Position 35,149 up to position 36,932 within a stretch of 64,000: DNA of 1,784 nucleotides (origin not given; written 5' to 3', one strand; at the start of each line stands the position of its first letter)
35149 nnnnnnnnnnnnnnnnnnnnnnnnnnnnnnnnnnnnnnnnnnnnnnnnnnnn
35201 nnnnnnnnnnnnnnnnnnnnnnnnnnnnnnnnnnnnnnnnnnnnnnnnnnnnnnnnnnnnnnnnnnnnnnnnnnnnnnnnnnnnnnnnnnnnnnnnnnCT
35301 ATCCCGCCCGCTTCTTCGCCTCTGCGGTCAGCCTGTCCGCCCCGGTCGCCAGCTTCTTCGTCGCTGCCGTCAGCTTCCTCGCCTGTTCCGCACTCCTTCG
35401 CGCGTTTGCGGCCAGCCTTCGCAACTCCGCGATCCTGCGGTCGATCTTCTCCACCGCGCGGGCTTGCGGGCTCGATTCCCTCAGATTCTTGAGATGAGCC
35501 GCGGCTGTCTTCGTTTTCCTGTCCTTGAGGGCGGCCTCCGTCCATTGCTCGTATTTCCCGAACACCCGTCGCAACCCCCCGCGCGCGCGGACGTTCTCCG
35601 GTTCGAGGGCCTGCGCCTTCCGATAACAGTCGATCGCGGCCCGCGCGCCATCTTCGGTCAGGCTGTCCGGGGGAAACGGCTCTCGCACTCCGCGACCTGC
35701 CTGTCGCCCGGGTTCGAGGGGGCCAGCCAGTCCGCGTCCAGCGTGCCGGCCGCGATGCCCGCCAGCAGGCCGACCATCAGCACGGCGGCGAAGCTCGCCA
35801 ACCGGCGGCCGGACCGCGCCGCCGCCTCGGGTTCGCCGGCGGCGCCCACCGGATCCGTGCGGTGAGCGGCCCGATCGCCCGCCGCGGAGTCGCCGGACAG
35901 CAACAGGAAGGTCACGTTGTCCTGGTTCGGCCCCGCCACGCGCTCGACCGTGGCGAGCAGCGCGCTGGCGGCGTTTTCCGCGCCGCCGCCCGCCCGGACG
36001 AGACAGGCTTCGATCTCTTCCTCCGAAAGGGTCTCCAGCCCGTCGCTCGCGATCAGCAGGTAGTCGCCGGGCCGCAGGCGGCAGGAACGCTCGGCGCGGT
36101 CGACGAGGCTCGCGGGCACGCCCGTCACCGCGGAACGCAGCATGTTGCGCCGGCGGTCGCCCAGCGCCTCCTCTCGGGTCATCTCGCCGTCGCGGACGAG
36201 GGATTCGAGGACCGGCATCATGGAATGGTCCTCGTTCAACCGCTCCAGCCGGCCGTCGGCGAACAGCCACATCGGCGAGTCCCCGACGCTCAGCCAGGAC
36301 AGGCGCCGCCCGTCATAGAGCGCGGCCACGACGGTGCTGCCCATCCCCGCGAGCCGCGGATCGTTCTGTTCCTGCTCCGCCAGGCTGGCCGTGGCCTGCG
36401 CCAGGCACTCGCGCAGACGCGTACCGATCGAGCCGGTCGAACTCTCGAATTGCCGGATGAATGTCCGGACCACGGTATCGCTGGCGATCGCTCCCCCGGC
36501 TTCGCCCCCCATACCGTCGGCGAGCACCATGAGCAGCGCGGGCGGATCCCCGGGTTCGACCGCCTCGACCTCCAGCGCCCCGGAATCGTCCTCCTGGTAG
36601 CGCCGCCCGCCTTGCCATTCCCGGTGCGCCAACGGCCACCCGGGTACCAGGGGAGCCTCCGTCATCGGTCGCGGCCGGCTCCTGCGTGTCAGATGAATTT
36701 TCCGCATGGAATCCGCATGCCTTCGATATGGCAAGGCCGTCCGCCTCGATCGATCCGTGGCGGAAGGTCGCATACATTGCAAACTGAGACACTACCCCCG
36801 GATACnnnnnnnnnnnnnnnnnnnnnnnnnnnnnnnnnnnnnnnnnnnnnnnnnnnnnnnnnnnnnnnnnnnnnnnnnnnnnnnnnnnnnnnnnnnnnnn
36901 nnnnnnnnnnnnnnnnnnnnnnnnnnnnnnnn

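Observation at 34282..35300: IS21 istB tail plus inverted-repeat relics inside a disrupted Ser/Thr kinase locus; orphaned PP2C phosphatase next door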

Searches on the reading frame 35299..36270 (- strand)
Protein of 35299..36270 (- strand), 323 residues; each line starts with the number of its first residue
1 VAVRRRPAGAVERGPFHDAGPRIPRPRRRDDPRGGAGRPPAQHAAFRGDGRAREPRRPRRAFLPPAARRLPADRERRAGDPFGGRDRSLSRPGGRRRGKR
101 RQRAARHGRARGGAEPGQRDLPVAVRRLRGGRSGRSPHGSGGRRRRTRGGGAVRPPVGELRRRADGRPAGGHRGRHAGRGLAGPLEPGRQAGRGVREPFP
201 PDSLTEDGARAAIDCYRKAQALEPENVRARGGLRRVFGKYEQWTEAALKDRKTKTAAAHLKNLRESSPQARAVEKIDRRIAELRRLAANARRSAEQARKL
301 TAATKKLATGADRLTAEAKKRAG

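Call 9: search_protein_families(library=pfam, max_evalue=0.1, proteins=[window:35299-36270:-])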
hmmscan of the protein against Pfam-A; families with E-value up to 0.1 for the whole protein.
window:35299-36270:- (323 aa): 0 families

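Call 10: search_protein_families(library=ncbifam, max_evalue=0.1, proteins=[window:35299-36270:-])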
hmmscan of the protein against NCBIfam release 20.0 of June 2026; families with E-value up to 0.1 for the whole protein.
window:35299-36270:- (323 aa): 1 family
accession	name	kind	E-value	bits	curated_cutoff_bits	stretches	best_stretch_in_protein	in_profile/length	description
TIGR04211.1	SH3_and_anchor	equivalog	0.056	13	65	1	257-320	93-157/198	TIGR04211 family SH3 domain-containing protein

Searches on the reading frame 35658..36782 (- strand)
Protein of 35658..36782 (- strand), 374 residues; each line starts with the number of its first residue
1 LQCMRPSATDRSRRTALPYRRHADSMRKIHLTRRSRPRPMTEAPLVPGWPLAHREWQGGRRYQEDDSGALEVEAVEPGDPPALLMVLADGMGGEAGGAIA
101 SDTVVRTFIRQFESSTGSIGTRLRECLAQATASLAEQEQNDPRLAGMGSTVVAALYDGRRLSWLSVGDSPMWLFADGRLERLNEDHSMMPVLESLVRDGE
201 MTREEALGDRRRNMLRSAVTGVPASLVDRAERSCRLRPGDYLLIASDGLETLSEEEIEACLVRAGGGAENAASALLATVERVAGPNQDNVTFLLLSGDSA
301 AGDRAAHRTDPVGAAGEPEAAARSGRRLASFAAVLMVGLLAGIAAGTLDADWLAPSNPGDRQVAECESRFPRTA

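Call 9: search_protein_families(library=pfam, max_evalue=0.1, proteins=[window:35658-36782:-])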
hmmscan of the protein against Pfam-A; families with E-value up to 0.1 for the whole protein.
window:35658-36782:- (374 aa): 3 families
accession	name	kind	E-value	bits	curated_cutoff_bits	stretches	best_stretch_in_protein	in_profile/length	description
PF13672.11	PP2C_2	-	3.4e-10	40.3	24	1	83-252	26-178/209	Protein phosphatase 2C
PF07228.17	SpoIIE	-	9e-09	36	25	2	221-295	106-189/192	Stage II sporulation protein E (SpoIIE)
PF00481.26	PP2C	-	0.00064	19.9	20.3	1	77-188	29-142/255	Protein phosphatase 2C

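Call 10: search_protein_families(library=ncbifam, max_evalue=0.1, proteins=[window:35658-36782:-])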
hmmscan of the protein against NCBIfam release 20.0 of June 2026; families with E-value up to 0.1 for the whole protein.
window:35658-36782:- (374 aa): 2 families
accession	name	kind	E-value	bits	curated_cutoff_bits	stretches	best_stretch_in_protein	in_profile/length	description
NF033484.1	Stp1_PP2C_phos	equivalog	1.1e-39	136.4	230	1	60-295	7-231/232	Stp1/IreP family PP2C-type Ser/Thr phosphatase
NF011149.0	PRK14559.1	equivalog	1.9e-08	33.5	374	1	85-187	414-522/642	serine/threonine phosphatase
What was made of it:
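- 35658..36662 (-): PP2C catalytic domain plus one membrane helix (335-aa ORF), truncated by a 1-nt deletion between 35669 and 35670. PP2C_2 at 40 bits; Stp1-type model positions 7-231 of 232, E 1e-39 (calls 9, 10).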

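Call 64: find_related_loci(query=window:35658-36662:-, collection=metagenome_contigs, flank=10000)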
Query window:35658-36662:- (334 aa) in metagenome_contigs; peptide patterns used: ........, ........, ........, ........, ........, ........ (x = any residue, [..] = any of these).
161 stretches matched a pattern; 10 encode a relative of the query (tblastn E <= 1e-3); 10 distinct loci.
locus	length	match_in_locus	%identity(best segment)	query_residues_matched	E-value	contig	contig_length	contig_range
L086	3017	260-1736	44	9-255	3e-57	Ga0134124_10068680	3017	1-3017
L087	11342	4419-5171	42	7-256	1e-56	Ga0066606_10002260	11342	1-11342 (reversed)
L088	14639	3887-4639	42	7-256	2e-56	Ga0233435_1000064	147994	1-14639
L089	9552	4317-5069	42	7-256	1e-56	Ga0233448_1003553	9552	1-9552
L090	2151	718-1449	41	11-251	6e-45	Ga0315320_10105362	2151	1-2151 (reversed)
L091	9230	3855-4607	39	18-252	2e-44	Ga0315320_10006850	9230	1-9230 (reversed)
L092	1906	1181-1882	39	17-250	2e-42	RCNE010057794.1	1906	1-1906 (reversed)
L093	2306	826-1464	39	43-252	5e-41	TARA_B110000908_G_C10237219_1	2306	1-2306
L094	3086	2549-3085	44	9-178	1e-33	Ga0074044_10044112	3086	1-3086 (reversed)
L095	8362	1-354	44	139-255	1e-18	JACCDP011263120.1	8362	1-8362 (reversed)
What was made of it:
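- Tried and rejected: JGI metagenome scan with PP2C returned only relatives at 44% identity or less, which are not useful for the junctions (call 64).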

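Call 90: search_protein_families(library=ncbifam, proteins=[L098:4299-5759:-, L098:3463-4302:-], max_evalue=0.00001)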
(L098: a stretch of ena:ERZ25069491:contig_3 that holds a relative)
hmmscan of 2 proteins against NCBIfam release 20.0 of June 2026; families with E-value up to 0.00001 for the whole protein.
L098:4299-5759:- (486 aa): 2 families
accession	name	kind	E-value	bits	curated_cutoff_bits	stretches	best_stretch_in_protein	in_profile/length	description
NF033546.1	transpos_IS21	equivalog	1.4e-63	215.1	160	1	3-292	5-293/294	IS21 family transposase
NF033577.2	transpos_IS481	equivalog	1.9e-06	27.6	224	1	4-262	11-255/284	IS481 family transposase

L098:3463-4302:- (279 aa): 11 families
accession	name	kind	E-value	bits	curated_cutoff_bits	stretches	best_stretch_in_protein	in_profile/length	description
NF006038.0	PRK08181.1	subfamily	9.6e-145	480.8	317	1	13-277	6-269/271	transposase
NF038214.1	IS21_help_AAA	equivalog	9.7e-84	280.7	200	1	24-256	1-232/232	IS21-like element helper ATPase IstB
NF005098.0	PRK06526.1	subfamily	6.6e-63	212.6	296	1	17-262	13-257/266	transposase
NF006616.1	PRK09183.1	subfamily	1.3e-49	168.7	300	1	19-261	6-249/253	IS21-like element helper ATPase IstB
NF005992.0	PRK08116.1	subfamily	1.2e-17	63.9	189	1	112-263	112-262/269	hypothetical protein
NF005304.0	PRK06835.1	equivalog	9.3e-15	54.5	215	1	113-259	182-326/330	ATP-binding protein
TIGR00362.1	DnaA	equivalog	3e-12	46.3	343.9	1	115-211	138-236/437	chromosomal replication initiator protein DnaA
NF005931.1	PRK07952.1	equivalog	2.7e-11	43.5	357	1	99-255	80-240/246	replicative helicase loader DnaC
TIGR03420.1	DnaA_homol_Hda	equivalog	9.9e-11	41.6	194.8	1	110-234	34-150/226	DnaA regulatory inactivator Hda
NF009043.0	PRK12377.1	subfamily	1.4e-10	41.2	389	1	99-253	86-238/248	ATP-binding protein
NF001154.0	PRK00149.3-3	equivalog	7.3e-10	38.4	410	1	117-209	153-249/462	chromosomal replication initiator protein DnaA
